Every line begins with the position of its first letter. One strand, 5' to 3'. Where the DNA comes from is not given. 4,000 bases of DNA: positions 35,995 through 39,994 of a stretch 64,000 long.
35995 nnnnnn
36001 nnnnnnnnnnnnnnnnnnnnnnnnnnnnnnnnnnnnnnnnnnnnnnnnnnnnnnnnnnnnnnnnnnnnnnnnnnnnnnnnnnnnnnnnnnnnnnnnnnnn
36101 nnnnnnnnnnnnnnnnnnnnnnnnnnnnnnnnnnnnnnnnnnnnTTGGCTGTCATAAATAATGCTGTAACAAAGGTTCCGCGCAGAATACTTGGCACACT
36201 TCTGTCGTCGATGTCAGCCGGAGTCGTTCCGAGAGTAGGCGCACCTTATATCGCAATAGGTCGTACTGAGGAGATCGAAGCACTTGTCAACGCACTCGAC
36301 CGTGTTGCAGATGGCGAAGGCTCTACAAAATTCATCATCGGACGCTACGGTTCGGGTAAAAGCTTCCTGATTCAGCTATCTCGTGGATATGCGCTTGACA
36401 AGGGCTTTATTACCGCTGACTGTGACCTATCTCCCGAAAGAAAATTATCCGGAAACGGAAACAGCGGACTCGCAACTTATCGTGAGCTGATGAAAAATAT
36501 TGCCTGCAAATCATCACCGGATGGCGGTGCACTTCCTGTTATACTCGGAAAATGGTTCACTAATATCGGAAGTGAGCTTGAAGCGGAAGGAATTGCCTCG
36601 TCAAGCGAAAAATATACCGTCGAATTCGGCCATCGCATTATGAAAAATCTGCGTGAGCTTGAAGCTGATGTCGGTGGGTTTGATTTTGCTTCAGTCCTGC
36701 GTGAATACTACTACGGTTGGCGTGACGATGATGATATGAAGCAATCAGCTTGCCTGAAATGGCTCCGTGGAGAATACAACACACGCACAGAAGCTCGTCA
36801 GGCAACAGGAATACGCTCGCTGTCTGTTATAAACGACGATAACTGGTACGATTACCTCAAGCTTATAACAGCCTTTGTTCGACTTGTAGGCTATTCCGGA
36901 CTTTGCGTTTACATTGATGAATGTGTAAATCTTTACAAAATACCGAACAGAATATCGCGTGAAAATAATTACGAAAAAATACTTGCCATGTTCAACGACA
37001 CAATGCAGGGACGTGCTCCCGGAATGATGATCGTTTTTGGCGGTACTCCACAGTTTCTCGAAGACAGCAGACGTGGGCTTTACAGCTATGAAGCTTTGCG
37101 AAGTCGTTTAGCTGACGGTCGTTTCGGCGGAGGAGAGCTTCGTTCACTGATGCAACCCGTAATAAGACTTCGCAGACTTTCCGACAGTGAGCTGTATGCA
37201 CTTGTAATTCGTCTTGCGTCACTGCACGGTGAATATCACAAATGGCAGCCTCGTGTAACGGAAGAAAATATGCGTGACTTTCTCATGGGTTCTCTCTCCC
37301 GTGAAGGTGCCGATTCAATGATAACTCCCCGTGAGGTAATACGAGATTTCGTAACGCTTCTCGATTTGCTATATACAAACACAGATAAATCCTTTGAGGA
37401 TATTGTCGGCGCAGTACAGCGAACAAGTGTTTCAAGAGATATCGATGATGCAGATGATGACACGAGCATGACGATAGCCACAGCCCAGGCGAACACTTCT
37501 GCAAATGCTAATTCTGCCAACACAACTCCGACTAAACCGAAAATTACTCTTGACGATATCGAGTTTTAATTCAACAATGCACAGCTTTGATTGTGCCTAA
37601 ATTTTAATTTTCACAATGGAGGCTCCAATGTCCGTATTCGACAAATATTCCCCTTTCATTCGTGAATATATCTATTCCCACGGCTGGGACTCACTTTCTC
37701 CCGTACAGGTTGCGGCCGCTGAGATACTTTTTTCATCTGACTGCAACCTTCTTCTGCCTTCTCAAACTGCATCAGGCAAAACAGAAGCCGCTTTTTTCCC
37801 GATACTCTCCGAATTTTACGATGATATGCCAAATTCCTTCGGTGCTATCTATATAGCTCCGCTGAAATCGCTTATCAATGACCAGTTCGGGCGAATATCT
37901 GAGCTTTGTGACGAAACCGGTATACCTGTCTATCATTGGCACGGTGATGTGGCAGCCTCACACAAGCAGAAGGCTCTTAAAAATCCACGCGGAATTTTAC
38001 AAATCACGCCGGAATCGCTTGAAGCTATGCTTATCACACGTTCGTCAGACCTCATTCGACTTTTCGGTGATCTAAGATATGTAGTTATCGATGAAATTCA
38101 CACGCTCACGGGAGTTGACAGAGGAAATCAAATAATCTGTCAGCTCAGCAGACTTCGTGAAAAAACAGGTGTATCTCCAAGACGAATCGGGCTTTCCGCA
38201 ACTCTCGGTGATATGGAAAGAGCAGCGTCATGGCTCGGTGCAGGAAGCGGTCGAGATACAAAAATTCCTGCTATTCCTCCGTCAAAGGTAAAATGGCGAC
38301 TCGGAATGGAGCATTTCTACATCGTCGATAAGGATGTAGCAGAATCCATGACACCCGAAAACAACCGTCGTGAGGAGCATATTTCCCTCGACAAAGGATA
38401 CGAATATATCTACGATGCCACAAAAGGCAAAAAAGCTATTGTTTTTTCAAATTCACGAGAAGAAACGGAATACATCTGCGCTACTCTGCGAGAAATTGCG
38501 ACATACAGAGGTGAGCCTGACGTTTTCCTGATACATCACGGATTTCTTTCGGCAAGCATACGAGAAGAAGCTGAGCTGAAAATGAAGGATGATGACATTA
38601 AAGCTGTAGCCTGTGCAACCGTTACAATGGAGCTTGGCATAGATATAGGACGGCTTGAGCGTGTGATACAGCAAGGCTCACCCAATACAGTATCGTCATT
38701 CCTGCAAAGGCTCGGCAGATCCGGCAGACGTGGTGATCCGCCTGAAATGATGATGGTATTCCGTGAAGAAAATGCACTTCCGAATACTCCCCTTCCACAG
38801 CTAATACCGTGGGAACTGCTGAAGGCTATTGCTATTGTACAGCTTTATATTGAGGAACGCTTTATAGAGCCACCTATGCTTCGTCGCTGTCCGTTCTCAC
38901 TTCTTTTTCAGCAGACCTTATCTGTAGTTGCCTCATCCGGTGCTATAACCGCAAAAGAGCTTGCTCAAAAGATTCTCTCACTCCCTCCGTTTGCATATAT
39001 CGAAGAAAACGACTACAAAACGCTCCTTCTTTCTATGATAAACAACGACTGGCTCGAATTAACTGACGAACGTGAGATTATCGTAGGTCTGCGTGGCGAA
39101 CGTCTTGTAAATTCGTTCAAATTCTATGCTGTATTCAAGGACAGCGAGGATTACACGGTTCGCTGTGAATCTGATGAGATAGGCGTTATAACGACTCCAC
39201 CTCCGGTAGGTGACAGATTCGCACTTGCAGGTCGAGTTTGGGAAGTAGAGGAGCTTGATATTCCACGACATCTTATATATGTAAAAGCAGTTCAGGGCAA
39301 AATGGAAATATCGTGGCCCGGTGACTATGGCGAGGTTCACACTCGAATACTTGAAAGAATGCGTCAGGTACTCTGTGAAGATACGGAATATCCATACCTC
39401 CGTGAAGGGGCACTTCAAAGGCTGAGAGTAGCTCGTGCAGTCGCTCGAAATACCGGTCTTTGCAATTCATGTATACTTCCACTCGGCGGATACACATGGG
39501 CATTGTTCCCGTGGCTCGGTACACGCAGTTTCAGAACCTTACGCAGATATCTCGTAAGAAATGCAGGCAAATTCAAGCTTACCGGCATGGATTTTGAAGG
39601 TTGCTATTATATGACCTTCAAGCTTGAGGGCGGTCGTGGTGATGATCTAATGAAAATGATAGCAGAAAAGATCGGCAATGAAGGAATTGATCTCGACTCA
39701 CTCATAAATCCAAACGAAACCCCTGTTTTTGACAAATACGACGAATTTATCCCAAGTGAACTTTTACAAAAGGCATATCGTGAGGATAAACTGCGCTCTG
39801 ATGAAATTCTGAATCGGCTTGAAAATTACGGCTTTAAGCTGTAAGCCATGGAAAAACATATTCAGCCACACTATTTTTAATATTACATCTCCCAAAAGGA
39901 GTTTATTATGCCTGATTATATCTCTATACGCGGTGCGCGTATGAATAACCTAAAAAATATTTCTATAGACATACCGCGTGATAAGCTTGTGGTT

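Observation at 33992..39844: TerB-N/TerB-C + DUF2791 ATPase + Lhr-like helicase operon (Shango-type defence triad) under a perfect consensus promoter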

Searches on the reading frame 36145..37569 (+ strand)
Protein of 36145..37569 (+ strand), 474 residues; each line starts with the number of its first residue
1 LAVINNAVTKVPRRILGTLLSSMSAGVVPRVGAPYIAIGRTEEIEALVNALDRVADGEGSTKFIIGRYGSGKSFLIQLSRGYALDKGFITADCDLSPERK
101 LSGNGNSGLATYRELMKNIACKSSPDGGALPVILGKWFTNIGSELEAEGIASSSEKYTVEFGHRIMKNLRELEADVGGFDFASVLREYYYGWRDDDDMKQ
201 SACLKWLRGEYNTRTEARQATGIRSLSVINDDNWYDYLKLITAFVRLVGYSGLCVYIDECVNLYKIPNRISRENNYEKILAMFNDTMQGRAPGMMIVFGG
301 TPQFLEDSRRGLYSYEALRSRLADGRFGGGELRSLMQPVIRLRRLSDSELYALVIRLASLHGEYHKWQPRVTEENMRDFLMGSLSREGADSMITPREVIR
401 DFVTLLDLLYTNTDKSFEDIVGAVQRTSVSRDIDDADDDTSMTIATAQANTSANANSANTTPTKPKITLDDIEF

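Call 5: search_protein_families(library=pfam, proteins=[window:36145-37569:+], max_evalue=0.01)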
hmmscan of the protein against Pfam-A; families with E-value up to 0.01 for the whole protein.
window:36145-37569:+ (474 aa): 2 families
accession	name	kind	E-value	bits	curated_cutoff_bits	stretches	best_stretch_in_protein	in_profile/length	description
PF10923.14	BrxC_BrxD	-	7e-146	486.8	22.2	1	12-422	2-411/414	BREX system ATP-binding protein BrxC/D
PF13191.12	AAA_16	-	3.7e-09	37.7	32.6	1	38-96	3-63/167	AAA ATPase domain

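Call 6: search_protein_families(library=padloc, proteins=[window:36145-37569:+], max_evalue=0.01)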
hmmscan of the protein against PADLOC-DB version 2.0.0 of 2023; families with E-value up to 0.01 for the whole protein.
window:36145-37569:+ (474 aa): 2 families
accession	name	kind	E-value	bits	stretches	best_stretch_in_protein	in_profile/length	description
PDLC03959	SngB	-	4.4e-158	525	1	9-437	4-431/439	-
PDLC02494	BrxD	-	1.1e-47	161.2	1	17-412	10-401/440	BrxD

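Call 22: search_protein_families(library=ncbifam, proteins=[window:36145-37569:+], max_evalue=0.01)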
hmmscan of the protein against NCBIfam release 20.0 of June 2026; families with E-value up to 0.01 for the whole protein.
window:36145-37569:+ (474 aa): 2 families
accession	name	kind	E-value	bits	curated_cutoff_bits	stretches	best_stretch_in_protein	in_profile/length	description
NF033438.1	BREX_BrxD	equivalog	9.1e-47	160.1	350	1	19-409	8-394/423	BREX system ATP-binding protein BrxD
TIGR02928.1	TIGR02928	subfamily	0.0041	16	181.3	0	38-76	18-57/366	orc1/cdc6 family replication initiation protein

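Call 31: search_solved_structures(query=window:36145-37566:+, max_evalue=0.01)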
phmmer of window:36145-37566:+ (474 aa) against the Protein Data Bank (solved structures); distinct sequences matched with E-value up to 0.01: 0.

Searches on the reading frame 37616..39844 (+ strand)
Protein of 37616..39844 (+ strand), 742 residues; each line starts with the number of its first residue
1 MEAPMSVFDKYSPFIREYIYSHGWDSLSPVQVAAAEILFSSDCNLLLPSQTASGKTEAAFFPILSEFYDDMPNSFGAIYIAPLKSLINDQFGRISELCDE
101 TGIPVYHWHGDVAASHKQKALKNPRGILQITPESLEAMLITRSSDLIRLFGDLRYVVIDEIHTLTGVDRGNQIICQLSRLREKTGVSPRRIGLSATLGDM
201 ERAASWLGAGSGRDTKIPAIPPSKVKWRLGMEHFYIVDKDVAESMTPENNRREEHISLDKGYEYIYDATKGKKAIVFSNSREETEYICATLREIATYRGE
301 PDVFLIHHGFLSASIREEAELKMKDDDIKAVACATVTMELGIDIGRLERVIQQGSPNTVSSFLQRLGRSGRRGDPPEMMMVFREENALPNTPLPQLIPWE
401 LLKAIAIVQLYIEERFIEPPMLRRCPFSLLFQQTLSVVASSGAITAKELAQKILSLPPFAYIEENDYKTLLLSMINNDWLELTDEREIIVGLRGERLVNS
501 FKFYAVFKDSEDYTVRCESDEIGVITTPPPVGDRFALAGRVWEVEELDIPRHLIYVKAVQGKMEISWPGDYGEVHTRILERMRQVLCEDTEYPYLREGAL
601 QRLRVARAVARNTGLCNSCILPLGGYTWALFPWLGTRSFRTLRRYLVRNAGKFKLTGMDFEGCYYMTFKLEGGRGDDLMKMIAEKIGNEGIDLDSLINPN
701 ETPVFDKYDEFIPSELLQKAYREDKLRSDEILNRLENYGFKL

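Call 5: search_protein_families(library=pfam, proteins=[window:37616-39844:+], max_evalue=0.01)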
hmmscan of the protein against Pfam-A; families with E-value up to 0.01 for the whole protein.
window:37616-39844:+ (742 aa): 5 families
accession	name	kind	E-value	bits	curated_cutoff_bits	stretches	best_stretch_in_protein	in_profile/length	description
PF00270.35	DEAD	-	4.2e-28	98.6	26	1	29-198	2-161/167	DEAD/DEAH box helicase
PF00271.37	Helicase_C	-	1.8e-15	57.6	23.5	1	265-373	10-110/110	Helicase conserved C-terminal domain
PF19306.5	WH_Lhr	-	0.0001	22.2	27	0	413-471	4-61/168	Large helicase-related protein, winged helix domain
PF22590.2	Cas3-like_C_2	-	0.0037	18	27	1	271-372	2-104/106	CRISPR-associated nuclease/helicase Cas3, C-terminal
PF04851.21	ResIII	-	0.0068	16.8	22.5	0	41-197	22-162/164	Type III restriction enzyme, res subunit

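Call 6: search_protein_families(library=padloc, proteins=[window:37616-39844:+], max_evalue=0.01)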
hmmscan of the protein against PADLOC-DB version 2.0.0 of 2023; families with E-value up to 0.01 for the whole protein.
window:37616-39844:+ (742 aa): 54 families (the best 25 are shown)
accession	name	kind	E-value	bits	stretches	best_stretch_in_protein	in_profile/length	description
PDLC03960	SngC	-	6.9e-241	799.9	1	7-731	5-713/720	-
PDLC02503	BrxHI|BrxHII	-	1.6e-121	404.8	1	5-650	2-613/698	BrxHI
PDLC02501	BrxHI|BrxHII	-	6.7e-76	254.1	1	5-603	1-569/925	BrxHI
PDLC02897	DpdJ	-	1.5e-28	97.2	1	46-372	118-451/1570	DpdJ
PDLC00036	DruE3|DruE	-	1.6e-20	69.9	2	39-201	105-289/2023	SNF2 family N-terminal domain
PDLC00037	DruE3|DruE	-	1.1e-19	67.7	2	317-379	1046-1107/2055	SNF2 family N-terminal domain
PDLC00035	DruE3|DruE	-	2.9e-18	63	2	320-379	1052-1110/1460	SNF2 family N-terminal domain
PDLC02896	DpdJ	-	1.6e-15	53.9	2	118-207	330-422/1487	DpdJ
PDLC01252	Cas3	-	4.7e-15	53.8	1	51-386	8-302/324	CAS-I; effector_G3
PDLC02864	DpdF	-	1.5e-13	48.4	1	262-386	225-342/610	DpdF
PDLC00194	HamB1|HamB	-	3.1e-13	46.5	1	11-209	212-405/995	DEAD-box helicase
PDLC00013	DruE1|DruE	-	1.3e-12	44.5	2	322-374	1077-1128/1776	SNF2 family N-terminal domain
PDLC00192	HamB1|HamB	-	1.6e-12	43.9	1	31-213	273-450/1104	DEAD-box helicase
PDLC03928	PsyrT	-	5.9e-12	42.7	2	274-387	244-351/689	-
PDLC02861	DpdF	-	6.7e-12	42.5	1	263-385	232-346/611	DpdF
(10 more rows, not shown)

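Call 22: search_protein_families(library=ncbifam, proteins=[window:37616-39844:+], max_evalue=0.01)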
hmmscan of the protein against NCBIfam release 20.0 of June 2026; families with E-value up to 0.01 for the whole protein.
window:37616-39844:+ (742 aa): 26 families (the best 25 are shown)
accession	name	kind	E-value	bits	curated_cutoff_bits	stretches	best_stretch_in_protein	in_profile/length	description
TIGR04121.1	DEXH_lig_assoc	equivalog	3.3e-61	207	850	1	15-471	3-431/804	ligase-associated DNA damage response DEXH box helicase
NF010338.0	PRK13767.1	equivalog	1.6e-53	182.2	849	1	6-372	14-385/877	ATP-dependent helicase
TIGR03817.1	DECH_helic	hypoth_equivalog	4e-35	121.2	874.1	1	15-384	25-385/742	helicase/secretion neighborhood putative DEAH-box helicase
NF007284.0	PRK09751.1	equivalog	2e-29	101.5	1496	2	101-297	124-318/1538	ATP-dependent helicase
NF002654.0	PRK02362.1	equivalog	5.6e-16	58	887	1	15-210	12-194/739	ATP-dependent DNA helicase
NF001308.0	PRK00254.1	equivalog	2.7e-15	55.6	1216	1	15-291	12-258/720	ATP-dependent DNA helicase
TIGR00614.1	recQ_fam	subfamily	9.7e-15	54.3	219.8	1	262-384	217-332/470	RecQ family ATP-dependent DNA helicase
NF040935.1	helicase_Hel308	equivalog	4.3e-14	51.6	1200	1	15-287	15-263/704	ATP-dependent DNA helicase Hel308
TIGR01389.1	recQ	equivalog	6.7e-13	47.9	640.2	1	262-385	216-331/591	DNA helicase RecQ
NF041067.1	DpdJ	equivalog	2.8e-12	45.2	800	2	153-203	362-411/1482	protein DpdJ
NF053631.1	RNA_helic_CshA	equivalog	1.4e-11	43.9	646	2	16-161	11-150/434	degradosome RNA helicase CshA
NF002251.0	PRK01172.1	equivalog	1.8e-11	43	891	1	39-210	34-192/674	ATP-dependent DNA helicase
NF008279.0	PRK11057.1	equivalog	2.1e-10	39.7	1015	1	253-383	219-341/608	ATP-dependent DNA helicase RecQ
NF041063.1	DpdF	equivalog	1.3e-08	33.9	550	1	50-164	166-282/813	protein DpdF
NF008394.0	PRK11192.1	equivalog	6.3e-08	31.9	507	1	269-374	245-343/441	ATP-dependent RNA helicase SrmB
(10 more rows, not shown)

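Call 30: search_solved_structures(query=window:37628-39841:+, max_evalue=0.001)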
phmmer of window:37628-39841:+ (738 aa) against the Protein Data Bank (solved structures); distinct sequences matched with E-value up to 0.001: 103 (the best 60 are shown).
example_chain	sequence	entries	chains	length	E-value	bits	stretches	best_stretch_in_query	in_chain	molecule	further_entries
6znp_A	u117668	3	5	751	6e-30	107.2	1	15-377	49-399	Uncharacterized ATP-dependent helicase YprA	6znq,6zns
8alz_B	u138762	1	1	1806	6.8e-26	93.8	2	18-205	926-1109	Activating signal cointegrator 1 complex subunit 3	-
5v9x_A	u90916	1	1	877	2e-25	92.2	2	6-294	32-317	ATP-dependent DNA helicase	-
7lhl_A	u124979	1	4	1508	1e-24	89.9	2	6-294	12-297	ATP-dependent DNA helicase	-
6qv3_A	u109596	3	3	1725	1.2e-22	83.1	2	23-324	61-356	Pre-mRNA splicing helicase-like protein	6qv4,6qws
5m59_A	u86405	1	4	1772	1.3e-22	83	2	23-325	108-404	Pre-mRNA splicing helicase-like protein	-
6qdv_B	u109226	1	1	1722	2.1e-20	75.6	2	18-316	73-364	U5 small nuclear ribonucleoprotein 200 kDa helicase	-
4f91_B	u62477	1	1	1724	2.1e-20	75.6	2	18-316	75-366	U5 small nuclear ribonucleoprotein 200 kDa helicase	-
4f92_B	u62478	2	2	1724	2.1e-20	75.6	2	18-316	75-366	U5 small nuclear ribonucleoprotein 200 kDa helicase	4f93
5urj_A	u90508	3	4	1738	2.2e-20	75.6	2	18-316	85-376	U5 small nuclear ribonucleoprotein 200 kDa helicase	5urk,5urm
4kit_B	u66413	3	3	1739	2.2e-20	75.6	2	18-316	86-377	U5 small nuclear ribonucleoprotein 200 kDa helicase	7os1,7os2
6s8q_B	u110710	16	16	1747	2.2e-20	75.6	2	18-316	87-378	U5 small nuclear ribonucleoprotein 200 kDa helicase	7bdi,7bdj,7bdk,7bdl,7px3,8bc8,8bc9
6s9i_B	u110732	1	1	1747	3.3e-20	75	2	18-316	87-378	U5 small nuclear ribonucleoprotein 200 kDa helicase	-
6s8o_B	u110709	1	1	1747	4e-20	74.7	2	18-316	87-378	U5 small nuclear ribonucleoprotein 200 kDa helicase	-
3jcr_C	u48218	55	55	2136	4.1e-20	74.7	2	18-316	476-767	hBrr2 | U5 small nuclear ribonucleoprotein 200 kDa helicase | Brr2, U5 small nuclear ribonucleoprotein 200 kDa helicase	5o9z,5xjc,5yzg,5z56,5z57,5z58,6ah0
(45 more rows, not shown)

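Call 63: find_encoding_contigs(protein=window:37616-39844:+, flank=6000, max_places=6)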
Protein window:37616-39844:+ (742 aa): no gene with exactly this product is on record in the collection.

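Call 64: find_encoding_contigs(protein=window:37628-39844:+, flank=6000, max_places=6)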
Protein window:37628-39844:+ (738 aa): 5 contigs read that carry it; 5 places shown.
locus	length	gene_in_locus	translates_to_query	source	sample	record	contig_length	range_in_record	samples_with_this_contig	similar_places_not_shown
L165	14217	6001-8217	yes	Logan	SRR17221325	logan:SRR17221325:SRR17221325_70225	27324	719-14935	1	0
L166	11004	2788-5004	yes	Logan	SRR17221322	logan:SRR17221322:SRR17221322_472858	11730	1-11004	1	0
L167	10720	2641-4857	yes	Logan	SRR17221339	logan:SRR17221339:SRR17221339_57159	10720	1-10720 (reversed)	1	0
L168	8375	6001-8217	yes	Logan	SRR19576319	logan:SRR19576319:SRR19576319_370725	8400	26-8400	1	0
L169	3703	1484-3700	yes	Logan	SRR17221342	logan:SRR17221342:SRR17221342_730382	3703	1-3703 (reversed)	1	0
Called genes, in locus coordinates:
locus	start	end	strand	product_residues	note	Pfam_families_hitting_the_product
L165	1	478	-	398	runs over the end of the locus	?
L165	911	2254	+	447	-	PF01595:CNNM, PF00571:CBS (weak), PF03471:CorC_HlyC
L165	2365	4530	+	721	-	PF13208:TerB_N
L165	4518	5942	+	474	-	PF10923:BrxC_BrxD, PF13191:AAA_16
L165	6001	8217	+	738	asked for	PF00270:DEAD, PF00271:Helicase_C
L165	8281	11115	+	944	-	PF00005:ABC_tran (faint), PF01583:APS_kinase (faint), PF02463:SMC_N (faint), PF03193:RsgA_GTPase (faint), PF13191:AAA_16 (faint), PF13555:AAA_29 (faint), PF17760:UvrA_inter, PF17755:UvrA_DNA-bind, +1 more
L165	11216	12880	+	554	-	-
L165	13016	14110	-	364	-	-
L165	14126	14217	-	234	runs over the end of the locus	-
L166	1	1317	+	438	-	?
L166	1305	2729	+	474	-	PF10923:BrxC_BrxD, PF13191:AAA_16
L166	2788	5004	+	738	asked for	PF00270:DEAD, PF00271:Helicase_C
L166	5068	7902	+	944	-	PF00005:ABC_tran (faint), PF01583:APS_kinase (faint), PF02463:SMC_N (faint), PF03193:RsgA_GTPase (faint), PF13191:AAA_16 (faint), PF13555:AAA_29 (faint), PF17760:UvrA_inter, PF17755:UvrA_DNA-bind, +1 more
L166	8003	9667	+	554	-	-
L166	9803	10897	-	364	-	-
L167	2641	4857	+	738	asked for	PF00270:DEAD, PF00271:Helicase_C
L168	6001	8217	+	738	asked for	PF00270:DEAD, PF00271:Helicase_C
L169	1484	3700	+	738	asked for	PF00270:DEAD, PF00271:Helicase_C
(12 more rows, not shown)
